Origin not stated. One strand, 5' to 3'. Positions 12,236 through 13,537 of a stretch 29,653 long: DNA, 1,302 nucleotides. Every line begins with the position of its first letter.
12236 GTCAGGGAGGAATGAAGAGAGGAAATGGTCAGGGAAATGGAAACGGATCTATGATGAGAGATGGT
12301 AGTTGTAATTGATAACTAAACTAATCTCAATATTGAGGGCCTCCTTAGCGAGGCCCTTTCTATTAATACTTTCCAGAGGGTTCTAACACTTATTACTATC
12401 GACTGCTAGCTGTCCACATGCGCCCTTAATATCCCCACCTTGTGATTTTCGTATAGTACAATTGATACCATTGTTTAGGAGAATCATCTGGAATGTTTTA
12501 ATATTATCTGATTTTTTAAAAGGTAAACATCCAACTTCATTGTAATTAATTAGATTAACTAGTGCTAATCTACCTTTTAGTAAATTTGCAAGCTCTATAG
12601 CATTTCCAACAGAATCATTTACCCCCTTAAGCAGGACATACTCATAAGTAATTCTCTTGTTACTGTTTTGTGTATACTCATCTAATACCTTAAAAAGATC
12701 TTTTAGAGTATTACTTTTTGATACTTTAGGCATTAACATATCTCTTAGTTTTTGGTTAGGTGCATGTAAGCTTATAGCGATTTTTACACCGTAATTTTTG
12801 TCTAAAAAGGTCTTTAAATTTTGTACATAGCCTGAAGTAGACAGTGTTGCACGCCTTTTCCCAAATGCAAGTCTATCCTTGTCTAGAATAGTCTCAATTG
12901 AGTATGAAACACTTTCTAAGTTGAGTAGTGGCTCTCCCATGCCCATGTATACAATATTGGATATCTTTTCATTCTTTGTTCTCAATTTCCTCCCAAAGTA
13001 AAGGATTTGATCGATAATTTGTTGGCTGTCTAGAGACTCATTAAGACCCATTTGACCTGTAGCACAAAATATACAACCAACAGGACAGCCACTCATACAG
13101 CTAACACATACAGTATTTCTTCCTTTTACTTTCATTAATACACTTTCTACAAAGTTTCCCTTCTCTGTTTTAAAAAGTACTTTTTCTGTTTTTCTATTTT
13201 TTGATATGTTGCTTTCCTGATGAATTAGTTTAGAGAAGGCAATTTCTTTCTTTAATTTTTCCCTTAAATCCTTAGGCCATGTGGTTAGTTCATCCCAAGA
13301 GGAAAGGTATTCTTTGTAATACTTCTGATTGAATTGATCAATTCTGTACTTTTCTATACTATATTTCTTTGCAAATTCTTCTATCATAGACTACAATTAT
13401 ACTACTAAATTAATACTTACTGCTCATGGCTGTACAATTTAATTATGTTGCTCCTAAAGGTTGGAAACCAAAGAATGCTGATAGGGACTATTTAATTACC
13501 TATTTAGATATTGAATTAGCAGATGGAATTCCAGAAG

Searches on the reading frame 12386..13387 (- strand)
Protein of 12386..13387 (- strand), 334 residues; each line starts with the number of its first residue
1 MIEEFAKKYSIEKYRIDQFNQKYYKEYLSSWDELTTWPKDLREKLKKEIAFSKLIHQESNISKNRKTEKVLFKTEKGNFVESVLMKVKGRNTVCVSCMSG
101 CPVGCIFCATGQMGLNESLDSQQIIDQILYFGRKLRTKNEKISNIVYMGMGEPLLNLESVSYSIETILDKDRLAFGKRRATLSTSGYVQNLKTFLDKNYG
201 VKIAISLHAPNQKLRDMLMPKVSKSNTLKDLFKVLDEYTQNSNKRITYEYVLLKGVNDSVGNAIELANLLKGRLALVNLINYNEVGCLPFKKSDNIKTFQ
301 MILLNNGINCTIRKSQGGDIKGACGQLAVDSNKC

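Call 3: search_protein_families(library=pfam, proteins=[window:12386-13387:-])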
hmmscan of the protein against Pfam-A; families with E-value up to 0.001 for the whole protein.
window:12386-13387:- (334 aa): 1 family
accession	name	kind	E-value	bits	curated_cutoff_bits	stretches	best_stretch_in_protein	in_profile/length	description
PF04055.27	Radical_SAM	-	1e-14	55.5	29.5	1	96-265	2-164/166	Radical SAM superfamily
